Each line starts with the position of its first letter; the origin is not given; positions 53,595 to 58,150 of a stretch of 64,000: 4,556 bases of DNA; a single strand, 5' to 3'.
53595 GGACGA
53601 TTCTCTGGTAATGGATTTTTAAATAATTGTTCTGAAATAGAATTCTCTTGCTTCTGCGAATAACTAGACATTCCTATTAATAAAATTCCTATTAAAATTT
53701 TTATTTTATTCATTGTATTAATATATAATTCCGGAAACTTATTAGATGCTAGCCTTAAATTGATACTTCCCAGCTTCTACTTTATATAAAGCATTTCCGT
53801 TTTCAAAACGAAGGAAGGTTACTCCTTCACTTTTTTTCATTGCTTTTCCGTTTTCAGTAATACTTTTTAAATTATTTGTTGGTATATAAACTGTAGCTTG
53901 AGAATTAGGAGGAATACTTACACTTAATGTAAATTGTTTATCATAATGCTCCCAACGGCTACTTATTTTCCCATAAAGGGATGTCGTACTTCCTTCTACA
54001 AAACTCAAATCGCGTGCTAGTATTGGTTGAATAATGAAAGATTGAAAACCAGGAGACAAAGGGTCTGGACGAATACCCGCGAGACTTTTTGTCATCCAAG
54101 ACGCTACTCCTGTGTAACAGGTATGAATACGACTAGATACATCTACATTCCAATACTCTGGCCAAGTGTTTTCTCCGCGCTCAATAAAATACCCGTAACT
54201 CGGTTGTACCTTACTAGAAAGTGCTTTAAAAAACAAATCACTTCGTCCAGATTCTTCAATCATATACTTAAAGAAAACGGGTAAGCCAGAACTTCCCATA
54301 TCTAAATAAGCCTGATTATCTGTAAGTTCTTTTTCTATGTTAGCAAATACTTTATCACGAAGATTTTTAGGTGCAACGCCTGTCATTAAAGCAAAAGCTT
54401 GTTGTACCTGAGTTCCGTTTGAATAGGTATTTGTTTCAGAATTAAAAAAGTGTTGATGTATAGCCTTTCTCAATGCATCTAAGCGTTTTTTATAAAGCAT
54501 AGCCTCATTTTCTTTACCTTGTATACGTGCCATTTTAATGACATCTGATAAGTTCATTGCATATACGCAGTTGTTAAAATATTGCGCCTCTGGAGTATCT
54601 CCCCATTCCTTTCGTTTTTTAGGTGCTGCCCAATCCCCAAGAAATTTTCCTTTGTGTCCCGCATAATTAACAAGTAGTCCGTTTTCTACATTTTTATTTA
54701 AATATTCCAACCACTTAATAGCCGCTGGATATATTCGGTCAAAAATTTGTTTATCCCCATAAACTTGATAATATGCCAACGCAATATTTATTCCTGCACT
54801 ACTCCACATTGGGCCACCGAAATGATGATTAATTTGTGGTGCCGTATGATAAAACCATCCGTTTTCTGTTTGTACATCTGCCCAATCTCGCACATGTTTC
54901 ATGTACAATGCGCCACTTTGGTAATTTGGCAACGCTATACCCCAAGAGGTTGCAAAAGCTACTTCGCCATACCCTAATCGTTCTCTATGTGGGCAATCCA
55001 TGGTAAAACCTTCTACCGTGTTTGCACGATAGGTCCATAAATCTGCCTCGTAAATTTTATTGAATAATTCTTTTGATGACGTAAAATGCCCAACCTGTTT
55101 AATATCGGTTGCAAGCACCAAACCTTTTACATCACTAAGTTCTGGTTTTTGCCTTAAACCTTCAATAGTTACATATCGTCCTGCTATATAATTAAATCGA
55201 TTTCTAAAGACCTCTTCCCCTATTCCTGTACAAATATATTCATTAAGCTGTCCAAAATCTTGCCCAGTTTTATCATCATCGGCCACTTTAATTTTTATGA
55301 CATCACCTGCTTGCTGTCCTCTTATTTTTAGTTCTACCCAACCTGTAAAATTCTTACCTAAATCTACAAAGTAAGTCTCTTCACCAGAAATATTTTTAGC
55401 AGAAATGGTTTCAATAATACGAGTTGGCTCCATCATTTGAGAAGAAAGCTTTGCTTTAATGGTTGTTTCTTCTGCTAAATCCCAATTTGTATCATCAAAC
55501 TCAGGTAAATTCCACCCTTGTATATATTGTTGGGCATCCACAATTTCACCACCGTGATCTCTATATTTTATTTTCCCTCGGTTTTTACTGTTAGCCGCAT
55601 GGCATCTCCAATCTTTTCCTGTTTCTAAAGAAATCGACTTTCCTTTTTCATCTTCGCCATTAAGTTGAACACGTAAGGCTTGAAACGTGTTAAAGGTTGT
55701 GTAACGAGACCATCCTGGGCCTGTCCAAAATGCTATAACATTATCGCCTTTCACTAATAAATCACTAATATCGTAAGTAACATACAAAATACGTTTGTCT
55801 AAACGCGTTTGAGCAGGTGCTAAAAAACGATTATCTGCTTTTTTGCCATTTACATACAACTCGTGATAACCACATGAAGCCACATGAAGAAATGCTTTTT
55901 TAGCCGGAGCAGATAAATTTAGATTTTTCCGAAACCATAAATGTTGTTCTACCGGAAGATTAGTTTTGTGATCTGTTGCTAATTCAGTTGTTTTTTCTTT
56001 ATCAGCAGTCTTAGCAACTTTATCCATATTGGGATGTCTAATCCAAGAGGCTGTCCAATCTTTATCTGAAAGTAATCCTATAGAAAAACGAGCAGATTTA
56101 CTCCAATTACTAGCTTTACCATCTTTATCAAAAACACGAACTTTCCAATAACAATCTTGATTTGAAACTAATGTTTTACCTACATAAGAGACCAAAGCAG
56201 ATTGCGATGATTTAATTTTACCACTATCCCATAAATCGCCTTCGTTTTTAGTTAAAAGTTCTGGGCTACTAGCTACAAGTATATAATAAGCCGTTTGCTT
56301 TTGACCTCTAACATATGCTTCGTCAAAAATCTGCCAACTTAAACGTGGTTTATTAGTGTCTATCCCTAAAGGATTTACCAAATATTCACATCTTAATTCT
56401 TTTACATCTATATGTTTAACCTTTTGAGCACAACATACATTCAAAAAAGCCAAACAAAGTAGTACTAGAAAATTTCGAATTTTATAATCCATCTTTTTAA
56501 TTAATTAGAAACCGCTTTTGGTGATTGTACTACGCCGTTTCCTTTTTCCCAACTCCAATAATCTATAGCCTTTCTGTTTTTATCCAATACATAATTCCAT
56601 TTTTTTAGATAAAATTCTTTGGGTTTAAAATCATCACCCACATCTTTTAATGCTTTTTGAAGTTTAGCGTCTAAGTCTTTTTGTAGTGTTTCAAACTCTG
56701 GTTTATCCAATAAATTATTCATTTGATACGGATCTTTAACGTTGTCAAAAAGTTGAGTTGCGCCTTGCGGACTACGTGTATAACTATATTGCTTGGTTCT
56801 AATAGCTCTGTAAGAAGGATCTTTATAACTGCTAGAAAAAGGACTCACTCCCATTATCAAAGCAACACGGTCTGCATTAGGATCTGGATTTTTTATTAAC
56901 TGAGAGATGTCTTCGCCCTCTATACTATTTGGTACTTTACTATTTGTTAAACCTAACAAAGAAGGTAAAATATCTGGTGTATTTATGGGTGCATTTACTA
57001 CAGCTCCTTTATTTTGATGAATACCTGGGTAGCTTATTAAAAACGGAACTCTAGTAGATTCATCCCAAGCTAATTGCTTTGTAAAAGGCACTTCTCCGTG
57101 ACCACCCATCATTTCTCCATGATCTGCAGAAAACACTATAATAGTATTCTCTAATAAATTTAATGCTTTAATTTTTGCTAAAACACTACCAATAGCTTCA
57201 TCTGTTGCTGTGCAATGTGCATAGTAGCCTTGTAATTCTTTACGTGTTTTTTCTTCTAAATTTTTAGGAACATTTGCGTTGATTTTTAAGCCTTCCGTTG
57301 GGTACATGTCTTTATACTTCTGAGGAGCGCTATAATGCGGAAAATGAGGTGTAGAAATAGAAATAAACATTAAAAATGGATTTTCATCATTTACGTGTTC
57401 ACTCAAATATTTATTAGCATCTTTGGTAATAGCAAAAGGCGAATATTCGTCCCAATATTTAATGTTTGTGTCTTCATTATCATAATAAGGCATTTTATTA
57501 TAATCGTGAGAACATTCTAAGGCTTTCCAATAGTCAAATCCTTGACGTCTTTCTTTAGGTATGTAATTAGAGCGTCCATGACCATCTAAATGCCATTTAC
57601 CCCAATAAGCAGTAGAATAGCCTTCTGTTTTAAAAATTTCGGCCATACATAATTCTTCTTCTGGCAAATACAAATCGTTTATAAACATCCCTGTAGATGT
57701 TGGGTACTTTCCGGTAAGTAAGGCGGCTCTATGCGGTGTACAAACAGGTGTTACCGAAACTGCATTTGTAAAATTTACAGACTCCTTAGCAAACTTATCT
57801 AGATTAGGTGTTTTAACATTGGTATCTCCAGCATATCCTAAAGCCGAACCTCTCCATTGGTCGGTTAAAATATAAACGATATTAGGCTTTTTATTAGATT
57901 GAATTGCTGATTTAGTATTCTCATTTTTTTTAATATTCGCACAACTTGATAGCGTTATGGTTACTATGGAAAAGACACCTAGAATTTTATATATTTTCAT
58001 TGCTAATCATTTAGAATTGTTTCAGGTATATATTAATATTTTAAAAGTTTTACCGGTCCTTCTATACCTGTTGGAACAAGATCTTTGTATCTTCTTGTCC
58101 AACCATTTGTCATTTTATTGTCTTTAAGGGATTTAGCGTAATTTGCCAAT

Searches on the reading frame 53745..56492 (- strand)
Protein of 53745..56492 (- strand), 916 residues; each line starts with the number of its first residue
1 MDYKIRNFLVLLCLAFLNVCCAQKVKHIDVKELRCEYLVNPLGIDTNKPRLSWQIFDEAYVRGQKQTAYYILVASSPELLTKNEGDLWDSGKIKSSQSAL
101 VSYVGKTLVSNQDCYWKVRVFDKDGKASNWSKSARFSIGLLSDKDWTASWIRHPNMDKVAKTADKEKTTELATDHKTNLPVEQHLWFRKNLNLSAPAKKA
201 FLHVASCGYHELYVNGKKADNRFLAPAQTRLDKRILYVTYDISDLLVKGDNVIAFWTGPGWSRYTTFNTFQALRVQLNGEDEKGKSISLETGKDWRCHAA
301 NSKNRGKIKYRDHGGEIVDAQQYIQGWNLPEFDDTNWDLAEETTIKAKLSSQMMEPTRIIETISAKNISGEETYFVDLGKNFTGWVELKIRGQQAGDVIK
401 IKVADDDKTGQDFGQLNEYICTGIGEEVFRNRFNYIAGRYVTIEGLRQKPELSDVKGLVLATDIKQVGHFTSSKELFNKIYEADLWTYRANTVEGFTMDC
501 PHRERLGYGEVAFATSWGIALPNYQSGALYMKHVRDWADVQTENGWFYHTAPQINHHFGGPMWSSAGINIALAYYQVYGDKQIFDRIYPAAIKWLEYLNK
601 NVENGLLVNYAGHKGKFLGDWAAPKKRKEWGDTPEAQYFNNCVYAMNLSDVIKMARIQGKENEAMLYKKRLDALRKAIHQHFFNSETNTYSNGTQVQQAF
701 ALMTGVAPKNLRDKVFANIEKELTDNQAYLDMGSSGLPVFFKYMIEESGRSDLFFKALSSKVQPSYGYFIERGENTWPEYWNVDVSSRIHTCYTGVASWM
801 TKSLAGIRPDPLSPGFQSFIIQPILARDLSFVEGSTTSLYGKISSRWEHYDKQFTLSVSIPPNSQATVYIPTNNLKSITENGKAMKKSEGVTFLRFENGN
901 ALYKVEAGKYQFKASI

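Call 6: search_protein_families(library=pfam, proteins=[window:53745-56492:-])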
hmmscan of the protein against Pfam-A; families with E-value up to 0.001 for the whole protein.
window:53745-56492:- (916 aa): 6 families
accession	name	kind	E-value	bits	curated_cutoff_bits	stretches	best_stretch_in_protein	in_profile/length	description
PF17389.8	Bac_rhamnosid6H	-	1.4e-68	232.1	24.5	1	465-803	1-338/339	Bacterial alpha-L-rhamnosidase 6 hairpin glycosidase domain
PF25788.1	Ig_Rha78A_N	-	5e-36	123.6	27.4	1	30-142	1-105/105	Rha78A-like, N-terminal immunoglobulin domain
PF08531.16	Bac_rhamnosid_N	-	1.5e-33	116.4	25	1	197-361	3-172/172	Alpha-L-rhamnosidase N-terminal domain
PF17390.7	Bac_rhamnosid_C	-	2.1e-20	72.7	22.1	1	806-883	1-76/78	Bacterial alpha-L-rhamnosidase C-terminal domain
PF05592.18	Bac_rhamnosid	-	7.3e-14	52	22.2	1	371-460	5-101/102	Bacterial alpha-L-rhamnosidase concanavalin-like domain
PF22422.2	MGH1-like_GH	-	6.7e-05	23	27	0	640-698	175-233/356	Mannosylglycerate hydrolase MGH1-like glycoside hydrolase domain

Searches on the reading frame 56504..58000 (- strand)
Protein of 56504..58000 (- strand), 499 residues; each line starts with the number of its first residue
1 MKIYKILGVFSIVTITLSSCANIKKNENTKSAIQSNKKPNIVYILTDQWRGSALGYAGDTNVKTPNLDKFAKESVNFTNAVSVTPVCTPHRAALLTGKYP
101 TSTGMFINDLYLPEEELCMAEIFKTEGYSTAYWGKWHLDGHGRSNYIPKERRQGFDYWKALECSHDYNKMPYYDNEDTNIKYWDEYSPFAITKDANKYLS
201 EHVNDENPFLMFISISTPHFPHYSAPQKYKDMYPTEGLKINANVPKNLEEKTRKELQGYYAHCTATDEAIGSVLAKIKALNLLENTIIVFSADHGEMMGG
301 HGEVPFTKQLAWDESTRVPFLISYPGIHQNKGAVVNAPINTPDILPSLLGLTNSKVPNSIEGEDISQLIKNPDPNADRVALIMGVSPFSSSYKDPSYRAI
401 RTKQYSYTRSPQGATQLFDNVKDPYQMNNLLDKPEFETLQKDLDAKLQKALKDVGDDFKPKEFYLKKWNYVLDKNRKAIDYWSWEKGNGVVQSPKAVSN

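Call 8: search_protein_families(library=pfam, proteins=[window:56504-58000:-])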
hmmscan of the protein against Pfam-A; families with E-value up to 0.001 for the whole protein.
window:56504-58000:- (499 aa): 4 families
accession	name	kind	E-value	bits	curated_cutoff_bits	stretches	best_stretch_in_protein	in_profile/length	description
PF00884.28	Sulfatase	-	1.6e-58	198.9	25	1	39-353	1-300/301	Sulfatase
PF16347.10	SGSH_C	-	1.3e-17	64.8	29.3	1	306-450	6-151/154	N-sulphoglucosamine sulphohydrolase, C-terminal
PF01663.27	Phosphodiest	-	1e-11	45.5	23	1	44-295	4-220/342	Type I phosphodiesterase / nucleotide pyrophosphatase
PF02995.22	DUF229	-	0.00014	21.1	25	1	257-301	304-348/496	Protein of unknown function (DUF229)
